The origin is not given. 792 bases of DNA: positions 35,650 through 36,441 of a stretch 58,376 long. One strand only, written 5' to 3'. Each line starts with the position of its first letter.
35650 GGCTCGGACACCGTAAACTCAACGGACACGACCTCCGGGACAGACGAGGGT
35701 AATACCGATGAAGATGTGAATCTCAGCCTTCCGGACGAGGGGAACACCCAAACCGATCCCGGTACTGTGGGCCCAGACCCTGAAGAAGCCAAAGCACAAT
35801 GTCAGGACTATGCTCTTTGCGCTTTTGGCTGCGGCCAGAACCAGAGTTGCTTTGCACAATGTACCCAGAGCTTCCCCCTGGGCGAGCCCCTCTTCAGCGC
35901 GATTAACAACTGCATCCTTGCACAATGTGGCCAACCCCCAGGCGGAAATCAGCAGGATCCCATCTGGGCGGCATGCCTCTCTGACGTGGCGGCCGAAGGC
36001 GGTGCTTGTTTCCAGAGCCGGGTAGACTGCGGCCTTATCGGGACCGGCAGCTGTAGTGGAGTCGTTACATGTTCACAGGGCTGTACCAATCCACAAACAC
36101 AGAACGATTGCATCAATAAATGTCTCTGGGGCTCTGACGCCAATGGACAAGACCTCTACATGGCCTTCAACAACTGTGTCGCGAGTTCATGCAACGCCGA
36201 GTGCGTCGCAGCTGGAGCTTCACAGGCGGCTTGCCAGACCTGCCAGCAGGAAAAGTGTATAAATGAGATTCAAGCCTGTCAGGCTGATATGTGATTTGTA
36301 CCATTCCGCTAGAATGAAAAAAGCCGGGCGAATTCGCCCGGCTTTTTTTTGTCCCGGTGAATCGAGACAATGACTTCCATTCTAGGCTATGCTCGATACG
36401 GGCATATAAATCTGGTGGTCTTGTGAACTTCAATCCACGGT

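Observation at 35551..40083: Tandem trio of lipoprotein genes sharing an unrecognised ~160-aa, 22-cysteine, internally duplicated C-terminal module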

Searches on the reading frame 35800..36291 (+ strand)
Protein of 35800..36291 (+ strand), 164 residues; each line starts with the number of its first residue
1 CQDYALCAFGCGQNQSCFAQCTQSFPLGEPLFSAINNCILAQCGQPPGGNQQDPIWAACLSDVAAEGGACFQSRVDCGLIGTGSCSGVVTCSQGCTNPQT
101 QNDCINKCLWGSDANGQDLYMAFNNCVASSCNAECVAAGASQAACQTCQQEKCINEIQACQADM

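Call 6: search_solved_structures(query=A1, max_evalue=10)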
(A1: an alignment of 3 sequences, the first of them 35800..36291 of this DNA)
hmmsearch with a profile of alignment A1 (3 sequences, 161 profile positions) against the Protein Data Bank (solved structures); distinct sequences matched with E-value up to 10: 1.
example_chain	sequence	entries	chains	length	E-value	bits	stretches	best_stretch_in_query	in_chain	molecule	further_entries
3eyx_A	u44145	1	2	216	0.27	14.4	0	68-110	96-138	Carbonic anhydrase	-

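Call 8: find_homologous_proteins(query=A1, max_evalue=0.001)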
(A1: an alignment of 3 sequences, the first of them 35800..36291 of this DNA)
Query A1 (3 sequences) (164 aa, profile of the alignment): 3 proteins with E <= 0.001 among 1460 candidates.
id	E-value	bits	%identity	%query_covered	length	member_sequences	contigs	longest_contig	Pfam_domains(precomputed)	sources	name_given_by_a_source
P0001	1.5e-67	245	100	100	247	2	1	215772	-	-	-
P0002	5.5e-64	233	35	98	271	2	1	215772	-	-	-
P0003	5.4e-44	168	61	100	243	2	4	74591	-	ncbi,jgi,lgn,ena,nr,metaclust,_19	ncbi:MAG: hypothetical protein CMH54_10570 [Myxococcales bacterium]|nr:hypothetical protein [Myxococ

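Call 12: find_encoding_contigs(protein=P0003, flank=10000, max_places=4)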
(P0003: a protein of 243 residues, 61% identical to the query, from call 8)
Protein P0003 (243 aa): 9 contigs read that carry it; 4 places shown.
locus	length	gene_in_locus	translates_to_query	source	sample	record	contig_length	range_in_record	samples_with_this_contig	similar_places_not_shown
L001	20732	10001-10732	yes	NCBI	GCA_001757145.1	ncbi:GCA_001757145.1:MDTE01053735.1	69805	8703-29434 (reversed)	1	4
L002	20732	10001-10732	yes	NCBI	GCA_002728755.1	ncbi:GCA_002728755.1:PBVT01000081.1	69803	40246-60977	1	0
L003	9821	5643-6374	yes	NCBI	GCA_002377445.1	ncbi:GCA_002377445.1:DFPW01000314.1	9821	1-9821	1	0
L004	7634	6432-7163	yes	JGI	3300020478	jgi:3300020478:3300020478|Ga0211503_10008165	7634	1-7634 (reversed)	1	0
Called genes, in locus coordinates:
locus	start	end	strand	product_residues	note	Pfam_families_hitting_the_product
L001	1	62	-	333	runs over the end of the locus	PF03480:DctP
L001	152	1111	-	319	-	PF16811:TAtT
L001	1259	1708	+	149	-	PF07635:PSCyt1 (weak)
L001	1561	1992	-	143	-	-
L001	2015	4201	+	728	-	PF03190:Thioredox_DsbH, PF13098:Thioredoxin_2 (faint), PF13899:Thioredoxin_7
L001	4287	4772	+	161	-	-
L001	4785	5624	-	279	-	PF13230:GATase_4, PF13522:GATase_6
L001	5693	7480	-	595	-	PF00033:Cytochrome_B, PF13631:Cytochrom_B_N_2, PF00032:Cytochrom_B_C, PF00034:Cytochrom_C (weak), PF13442:Cytochrome_CBB3 (faint)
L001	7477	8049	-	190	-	PF00355:Rieske (weak)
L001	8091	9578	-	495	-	PF07690:MFS_1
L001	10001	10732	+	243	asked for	-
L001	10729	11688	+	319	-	-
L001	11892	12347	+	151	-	-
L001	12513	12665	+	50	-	-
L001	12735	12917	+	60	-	-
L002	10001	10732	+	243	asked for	-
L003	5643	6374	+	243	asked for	-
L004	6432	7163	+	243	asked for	-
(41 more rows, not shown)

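Call 17: search_protein_representatives(alignment_id=A2)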
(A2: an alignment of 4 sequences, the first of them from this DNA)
Query: 4 sequences, 161 profile positions. Proteins with E-value up to 0.001 (for the whole library): 144; up to 1e-10: 22; up to 1e-30: 2. The best 144 are listed.
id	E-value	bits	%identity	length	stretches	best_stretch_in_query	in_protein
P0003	4.8e-63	228.0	-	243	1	1-161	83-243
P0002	2.2e-59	216.2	-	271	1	1-160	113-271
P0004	7.1e-30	120.2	-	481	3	1-160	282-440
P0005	1.6e-25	106.1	-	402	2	1-158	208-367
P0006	2.1e-24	102.4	-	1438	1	1-160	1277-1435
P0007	1.1e-19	87.1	-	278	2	1-160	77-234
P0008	4.4e-19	85.1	-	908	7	1-130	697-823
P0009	1.3e-18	83.6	-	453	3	1-159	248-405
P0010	6.0e-16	74.9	-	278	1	1-152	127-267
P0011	9.2e-16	74.4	-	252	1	1-159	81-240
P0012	1.1e-15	74.1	-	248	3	75-157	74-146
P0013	7.8e-15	71.3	-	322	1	1-160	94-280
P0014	4.8e-13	65.5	-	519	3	16-160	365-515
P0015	1.9e-12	63.6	-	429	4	74-146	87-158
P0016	1.9e-12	63.6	-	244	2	66-160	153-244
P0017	2.2e-12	63.4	-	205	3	70-160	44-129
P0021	2.5e-11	59.9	-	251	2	76-159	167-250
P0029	4.3e-09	52.7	-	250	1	1-161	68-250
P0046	1.3e-07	47.9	-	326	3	1-142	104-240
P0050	2.3e-07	47.1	-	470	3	1-158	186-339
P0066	1.6e-06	44.3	-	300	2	63-157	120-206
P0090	2.2e-05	40.6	-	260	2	65-132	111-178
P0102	7.8e-05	38.8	-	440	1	14-157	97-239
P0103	8.6e-05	38.7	-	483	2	1-159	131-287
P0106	1.0e-04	38.4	-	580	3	38-140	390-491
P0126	3.2e-04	36.8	-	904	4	1-136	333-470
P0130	3.7e-04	36.6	-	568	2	80-159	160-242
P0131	4.0e-04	36.5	-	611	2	51-157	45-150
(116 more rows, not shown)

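Call 21: search_protein_families(library=pfam, alignment_id=A3, max_evalue=0.01)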
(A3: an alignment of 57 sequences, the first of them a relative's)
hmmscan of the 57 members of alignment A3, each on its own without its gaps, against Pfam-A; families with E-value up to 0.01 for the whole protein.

A. member 1, P0004 (481 aa): 5 families
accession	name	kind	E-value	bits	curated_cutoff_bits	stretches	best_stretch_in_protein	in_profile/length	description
PF00036.39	EF-hand_1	-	2.9e-08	33.1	25.4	1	25-42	5-22/29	EF hand domain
PF13202.12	EF-hand_5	-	8.7e-08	31.7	25.9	0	24-42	3-21/25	EF hand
PF13499.12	EF-hand_7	-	1.3e-06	29.1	30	0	24-42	44-62/67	EF-hand domain pair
PF13405.12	EF-hand_6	-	3.2e-06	26.8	25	0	25-41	5-21/30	EF-hand domain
PF13833.12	EF-hand_8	-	6.8e-05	23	28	0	23-42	28-47/54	EF-hand domain pair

B. families by the number of members that match (of 57 scanned): 10 families
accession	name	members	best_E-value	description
PF00036.39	EF-hand_1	2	1.7e-08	EF hand domain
PF13202.12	EF-hand_5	2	8.7e-08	EF hand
PF13499.12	EF-hand_7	2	1.3e-06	EF-hand domain pair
PF13405.12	EF-hand_6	2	1.3e-06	EF-hand domain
PF01804.23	Penicil_amidase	1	3.9e-111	Penicillin amidase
PF04886.17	PT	1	4.8e-12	PT disordered repeat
PF11617.13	Cu-binding_MopE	1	7.6e-07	Putative metal-binding motif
PF13833.12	EF-hand_8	1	6.8e-05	EF-hand domain pair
PF21827.1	New_glue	1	0.00015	New glue protein family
PF05010.19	TACC_C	1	0.00077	Transforming acidic coiled-coil-containing protein (TACC), C-terminal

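Call 22: search_protein_families(library=ncbifam, alignment_id=A3, max_evalue=0.01)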
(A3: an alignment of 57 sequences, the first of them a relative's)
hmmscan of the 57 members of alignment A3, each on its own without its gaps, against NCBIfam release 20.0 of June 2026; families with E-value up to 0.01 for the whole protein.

A. member 1, P0004 (481 aa): 3 families
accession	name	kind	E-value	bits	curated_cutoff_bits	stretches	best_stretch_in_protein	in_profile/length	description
NF041410.1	XopAW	subfamily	5.7e-07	29.6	120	1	18-124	101-218/235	XopAW family type III secretion system calcium-binding effector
NF053806.1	lanmdlnLanM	equivalog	1.5e-05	25.1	135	1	10-84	14-89/132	lanmodulin LanM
NF008965.0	PRK12309.1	equivalog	8.7e-05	21.7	550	1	23-68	337-382/392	transaldolase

B. families by the number of members that match (of 57 scanned): 6 families
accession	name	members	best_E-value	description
NF041410.1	XopAW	2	5.7e-07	XopAW family type III secretion system calcium-binding effector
NF053806.1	lanmdlnLanM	2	1.5e-05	lanmodulin LanM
NF008965.0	PRK12309.1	2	8.7e-05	transaldolase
NF051460.1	bi_acylase_PvdQ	1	1.5e-08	bifunctional acylase PvdQ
NF050142.1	PG1828_fam_lipo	1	0.001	PG1828 family lipoprotein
NF033865.1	fusolisin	1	0.0074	fusolisin family autotransporter serine protease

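Call 34: find_related_loci(query=A2, collection=genome_contigs, flank=8000)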
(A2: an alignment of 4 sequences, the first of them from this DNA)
Query A2 (164 aa) in genome_contigs; peptide patterns used: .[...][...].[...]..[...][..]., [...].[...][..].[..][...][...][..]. (x = any residue, [..] = any of these).
18 stretches matched a pattern; 2 encode a relative of the query (tblastn E <= 1e-3); 2 distinct loci.
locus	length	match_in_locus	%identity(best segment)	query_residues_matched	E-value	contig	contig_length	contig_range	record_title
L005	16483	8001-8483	61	1-164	1e-64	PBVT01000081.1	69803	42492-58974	MAG: Myxococcales bacterium isolate RS415 TaraRedSea_contig_151162, whole genome shotgun sequence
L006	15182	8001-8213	38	84-160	2e-9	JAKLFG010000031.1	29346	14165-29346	MAG: bacterium isolate RA.bin151 RA.bin151_31, whole genome shotgun sequence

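Call 35: find_homologous_proteins(query=A4, max_evalue=0.001)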
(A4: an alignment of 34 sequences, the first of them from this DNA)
Query A4 (34 sequences) (164 aa, profile of the alignment): 3 proteins with E <= 0.001 among 839 candidates.
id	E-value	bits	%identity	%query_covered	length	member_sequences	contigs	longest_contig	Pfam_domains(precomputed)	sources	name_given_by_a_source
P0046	3.5e-32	130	33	27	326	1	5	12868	-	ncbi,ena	-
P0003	1.9e-29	121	61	100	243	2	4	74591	-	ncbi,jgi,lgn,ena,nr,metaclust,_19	ncbi:MAG: hypothetical protein CMH54_10570 [Myxococcales bacterium]|nr:hypothetical protein [Myxococ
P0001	5.1e-28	116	100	100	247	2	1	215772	-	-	-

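Call 36: list_cluster_members(proteins=[P0004, P0005, P0006, P0008, P0010, P0012, P0015, P0017, P0021, P0029])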
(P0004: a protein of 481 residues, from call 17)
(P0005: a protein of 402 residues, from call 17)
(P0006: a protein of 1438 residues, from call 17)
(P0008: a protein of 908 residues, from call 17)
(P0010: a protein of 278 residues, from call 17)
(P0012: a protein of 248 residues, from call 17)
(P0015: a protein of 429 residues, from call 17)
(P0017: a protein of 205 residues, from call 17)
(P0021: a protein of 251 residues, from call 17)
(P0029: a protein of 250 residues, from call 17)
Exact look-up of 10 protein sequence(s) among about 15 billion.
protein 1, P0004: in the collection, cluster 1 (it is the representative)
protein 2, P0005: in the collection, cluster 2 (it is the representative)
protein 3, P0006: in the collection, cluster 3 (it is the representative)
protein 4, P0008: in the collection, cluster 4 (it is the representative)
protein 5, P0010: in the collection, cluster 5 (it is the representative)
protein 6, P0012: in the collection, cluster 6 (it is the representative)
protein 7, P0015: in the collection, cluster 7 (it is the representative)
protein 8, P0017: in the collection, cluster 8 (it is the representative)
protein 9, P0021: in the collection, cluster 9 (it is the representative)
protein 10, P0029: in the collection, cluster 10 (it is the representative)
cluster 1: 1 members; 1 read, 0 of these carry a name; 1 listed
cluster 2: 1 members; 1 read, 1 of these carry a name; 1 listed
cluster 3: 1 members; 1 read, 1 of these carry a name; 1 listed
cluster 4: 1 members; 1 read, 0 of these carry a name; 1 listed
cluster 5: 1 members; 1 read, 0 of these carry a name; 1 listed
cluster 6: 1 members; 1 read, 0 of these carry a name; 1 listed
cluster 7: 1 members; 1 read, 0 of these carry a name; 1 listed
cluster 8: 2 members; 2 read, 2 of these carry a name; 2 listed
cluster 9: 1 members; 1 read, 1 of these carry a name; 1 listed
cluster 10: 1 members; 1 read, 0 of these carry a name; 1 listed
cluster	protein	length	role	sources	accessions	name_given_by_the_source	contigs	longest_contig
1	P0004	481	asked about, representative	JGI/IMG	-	-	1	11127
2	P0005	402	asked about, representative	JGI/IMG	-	hypothetical protein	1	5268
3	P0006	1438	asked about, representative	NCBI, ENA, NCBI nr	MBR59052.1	MAG: hypothetical protein CMH54_13670 [Myxococcales bacterium] | hypothetical protein [Myxococcales bacterium]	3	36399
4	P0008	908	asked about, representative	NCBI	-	-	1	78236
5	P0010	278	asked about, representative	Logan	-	-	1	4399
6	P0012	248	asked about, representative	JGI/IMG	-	-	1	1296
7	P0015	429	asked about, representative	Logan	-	-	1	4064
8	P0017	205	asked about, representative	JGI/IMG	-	hypothetical protein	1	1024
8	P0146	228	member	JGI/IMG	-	hypothetical protein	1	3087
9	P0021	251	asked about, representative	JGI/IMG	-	hypothetical protein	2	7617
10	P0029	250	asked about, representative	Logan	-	-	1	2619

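Call 39: predict_structure(alignment_id=A4)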
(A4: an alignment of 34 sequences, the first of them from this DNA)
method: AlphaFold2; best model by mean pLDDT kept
length: 164 residues; sequences in the alignment: 34
mean_pLDDT: 96.3   pTM: 0.83
mean pLDDT of the five models: 96.3, 96.2, 96.1, 96.0, 95.9
residues with pLDDT >= 90: 159; 70-90: 5; 50-70: 0; < 50: 0
segments of 3 or more residues with pLDDT < 50: none
pLDDT, mean of each block of 10 residues (from residue 1): 97 97 98 97 96 95 96 97 97 96 97 97 96 91 96 98 94
secondary structure, 60 per line:
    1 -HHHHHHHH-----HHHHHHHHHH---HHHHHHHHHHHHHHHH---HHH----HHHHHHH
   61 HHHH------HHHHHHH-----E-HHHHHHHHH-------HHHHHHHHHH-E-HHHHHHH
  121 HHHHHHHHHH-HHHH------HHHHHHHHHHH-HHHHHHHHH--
elements in order: H2-9 H15-24 H28-43 H54-64 H71-77 H85-93 H101-110 H114-130 H132-135 H142-152 H154-162

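Call 43: fold_search(model_id=the predicted structure, library=pdb)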
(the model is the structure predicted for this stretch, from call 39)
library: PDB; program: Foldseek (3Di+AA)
matches with E <= 10: 7; with E <= 0.001: 0
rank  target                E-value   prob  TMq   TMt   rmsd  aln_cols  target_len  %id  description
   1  5n2u_C                6.2e+00  0.03  0.17  0.08  19.7       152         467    6  Influenza D virus nucleoprotein (released 2018-02-28)
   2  6s3l_D                6.9e+00  0.07  0.26  0.23  19.2       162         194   10  Structure of the core of the flagellar export apparatus from Vibrio mimicus, the FliPQR-FlhB complex. (released 2020-03-25)
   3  6trk_B                8.0e+00  0.03  0.15  0.22  13.1       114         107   10  Phl p 6 fold stabilized mutant - S46Y (released 2020-08-12)
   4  9d4t_A                8.0e+00  0.02  0.13  0.03  23.6       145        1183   12  Structure of HKU5-20s spike glycoprotein (released 2025-06-04)
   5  1sj7_B                8.4e+00  0.03  0.20  0.19  14.0       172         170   14  Crystal Structure of Talin Rod 482-655 (released 2004-08-24)
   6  9pfb                  9.3e+00  0.03  0.19  0.08  18.2       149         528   11  Human OCTN2 bound to ipratropium in an inward-facing conformation (released 2025-12-03)
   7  8z5s_1                9.8e+00  0.01  0.15  0.13  14.5       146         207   12  Cryo-EM structure of the proximal rod-export apparatus of the polar flagellar motor (released 2025-10-22)

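Call 47: search_protein_families(library=pfam, alignment_id=A5, max_evalue=0.001)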
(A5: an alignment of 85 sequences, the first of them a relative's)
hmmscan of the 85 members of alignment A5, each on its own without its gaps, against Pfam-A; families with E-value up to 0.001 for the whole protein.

A. member 1, P0061 (296 aa): 0 families

B. families by the number of members that match (of 85 scanned): 3 families
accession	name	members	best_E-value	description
PF07603.17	Lcl_C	1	3e-11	Lcl C-terminal domain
PF00413.30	Peptidase_M10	1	1.2e-06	Matrixin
PF01400.30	Astacin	1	0.00042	Astacin (Peptidase family M12A)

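Call 48: find_encoding_contigs(protein=P0046, flank=8000, max_places=3)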
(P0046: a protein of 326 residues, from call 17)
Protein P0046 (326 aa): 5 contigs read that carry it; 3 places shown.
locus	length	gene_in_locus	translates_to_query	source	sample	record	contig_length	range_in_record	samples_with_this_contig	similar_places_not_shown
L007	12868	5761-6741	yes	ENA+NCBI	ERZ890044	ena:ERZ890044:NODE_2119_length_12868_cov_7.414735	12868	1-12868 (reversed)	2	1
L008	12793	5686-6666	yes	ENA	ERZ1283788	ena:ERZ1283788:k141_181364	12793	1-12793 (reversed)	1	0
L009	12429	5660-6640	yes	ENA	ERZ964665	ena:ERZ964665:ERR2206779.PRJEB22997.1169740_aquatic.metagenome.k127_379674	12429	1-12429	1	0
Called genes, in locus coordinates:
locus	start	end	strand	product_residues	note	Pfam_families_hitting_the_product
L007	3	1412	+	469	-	?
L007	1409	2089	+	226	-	PF00005:ABC_tran, PF13304:AAA_21 (faint)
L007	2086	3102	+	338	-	-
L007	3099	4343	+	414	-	PF12704:MacB_PCD, PF02687:FtsX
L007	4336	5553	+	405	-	-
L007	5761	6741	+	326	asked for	-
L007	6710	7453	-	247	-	-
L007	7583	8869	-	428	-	PF01943:Polysacc_synt, PF13440:Polysacc_synt_3 (weak)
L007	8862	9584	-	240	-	PF25087:GMPPB_C (faint), PF00132:Hexapep, PF14602:Hexapep_2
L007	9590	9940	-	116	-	PF07238:PilZ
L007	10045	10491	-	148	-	PF01740:STAS (faint), PF13466:STAS_2 (weak)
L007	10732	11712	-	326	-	PF01522:Polysacc_deac_1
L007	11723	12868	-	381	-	?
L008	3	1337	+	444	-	?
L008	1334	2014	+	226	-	PF00005:ABC_tran, PF13304:AAA_21 (faint)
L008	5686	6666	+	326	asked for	-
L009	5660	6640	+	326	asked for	-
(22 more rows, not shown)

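Call 49: search_protein_families(library=pfam, proteins=[P0130, P0131, P0126, P0102, P0106, P0090, P0066, P0050, P0006, P0103], max_evalue=0.001)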
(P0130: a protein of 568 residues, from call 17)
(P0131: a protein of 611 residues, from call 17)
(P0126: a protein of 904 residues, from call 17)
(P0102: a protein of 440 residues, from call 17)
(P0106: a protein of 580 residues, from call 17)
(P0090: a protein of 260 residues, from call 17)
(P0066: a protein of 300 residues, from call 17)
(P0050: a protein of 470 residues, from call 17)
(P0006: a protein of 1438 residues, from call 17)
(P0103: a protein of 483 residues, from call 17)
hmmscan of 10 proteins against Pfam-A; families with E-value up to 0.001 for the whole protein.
P0130 (568 aa): 0 families

P0131 (611 aa): 0 families

P0126 (904 aa): 1 family
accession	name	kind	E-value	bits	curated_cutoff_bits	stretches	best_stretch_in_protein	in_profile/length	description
PF07603.17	Lcl_C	-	3e-11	44.1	34.9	1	530-610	26-117/117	Lcl C-terminal domain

P0102 (440 aa): 0 families

P0106 (580 aa): 2 families
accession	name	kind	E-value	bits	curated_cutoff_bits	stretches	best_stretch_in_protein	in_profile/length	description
PF00413.30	Peptidase_M10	-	1.2e-06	29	24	1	69-166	29-129/159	Matrixin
PF01400.30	Astacin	-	0.00042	20.5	22.5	0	146-167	79-100/189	Astacin (Peptidase family M12A)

P0090 (260 aa): 0 families

P0066 (300 aa): 0 families

P0050 (470 aa): 0 families

P0006 (1438 aa): 1 family
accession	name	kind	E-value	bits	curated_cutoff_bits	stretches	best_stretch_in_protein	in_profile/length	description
PF01804.23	Penicil_amidase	-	3.9e-111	373.6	21.3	1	69-1043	2-673/675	Penicillin amidase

P0103 (483 aa): 0 families

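Call 68: fold_search(model_id=the predicted structure, library=viral)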
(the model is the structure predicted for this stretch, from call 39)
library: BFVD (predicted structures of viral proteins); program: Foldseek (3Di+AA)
matches with E <= 10: 23; with E <= 0.001: 0
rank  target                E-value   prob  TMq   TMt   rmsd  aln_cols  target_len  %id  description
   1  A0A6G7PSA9            4.7e+00  0.06  0.23  0.09  12.1       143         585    6  Serine protease [Mlepnos solemo-like virus]
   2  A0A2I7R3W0            4.7e+00  0.03  0.15  0.18  12.0       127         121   11  (no name in the UniProt tables at hand)
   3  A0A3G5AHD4            4.7e+00  0.03  0.17  0.08  14.4       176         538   12  Uncharacterized protein [Sylvanvirus sp.]
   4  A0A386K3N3            5.0e+00  0.07  0.19  0.25  11.3       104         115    8  Valyl-tRNA synthetase modifier [Shigella phage phi25-307]
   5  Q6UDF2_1              5.0e+00  0.05  0.20  0.05  16.8       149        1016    9  Major viral transcription factor ICP4 homolog [Psittacid herpesvirus 1 (isolate Amazon parrot/-/97-0001/1997)]
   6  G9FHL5                5.2e+00  0.05  0.18  0.19  15.3       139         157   13  Putative excisionase [Rhodococcus phage RGL3]
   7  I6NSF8                5.5e+00  0.04  0.17  0.11  15.7       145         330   14  Uncharacterized protein [Burkholderia phage vB_BceS_AH2]
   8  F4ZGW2                5.5e+00  0.03  0.18  0.10  17.6       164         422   13  (no name in the UniProt tables at hand)
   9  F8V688                5.5e+00  0.03  0.16  0.13  18.1       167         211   10  Transcription initiation factor TFIIB [Acanthamoeba polyphaga mimivirus]
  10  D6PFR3                7.0e+00  0.05  0.23  0.22  12.0       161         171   12  (no name in the UniProt tables at hand)
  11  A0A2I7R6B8            7.0e+00  0.03  0.20  0.19   8.8       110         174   13  (no name in the UniProt tables at hand)
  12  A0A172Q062            7.0e+00  0.02  0.16  0.16  18.5       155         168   10  Uncharacterized protein [Acinetobacter phage vB_AbaM_ME3]
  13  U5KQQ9                7.8e+00  0.02  0.15  0.14  17.1       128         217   11  (no name in the UniProt tables at hand)
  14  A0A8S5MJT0            7.8e+00  0.01  0.12  0.11  17.1       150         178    9  DUF1492 domain-containing protein [Siphoviridae sp. ctMM521]
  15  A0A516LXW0            8.2e+00  0.05  0.25  0.26  24.9       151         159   12  (no name in the UniProt tables at hand)
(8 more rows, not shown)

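Call 77: search_solved_structures(query=A4, max_evalue=10, show_alignments=2)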
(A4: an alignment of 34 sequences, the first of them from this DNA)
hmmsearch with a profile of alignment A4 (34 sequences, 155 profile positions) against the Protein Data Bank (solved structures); distinct sequences matched with E-value up to 10: 0.
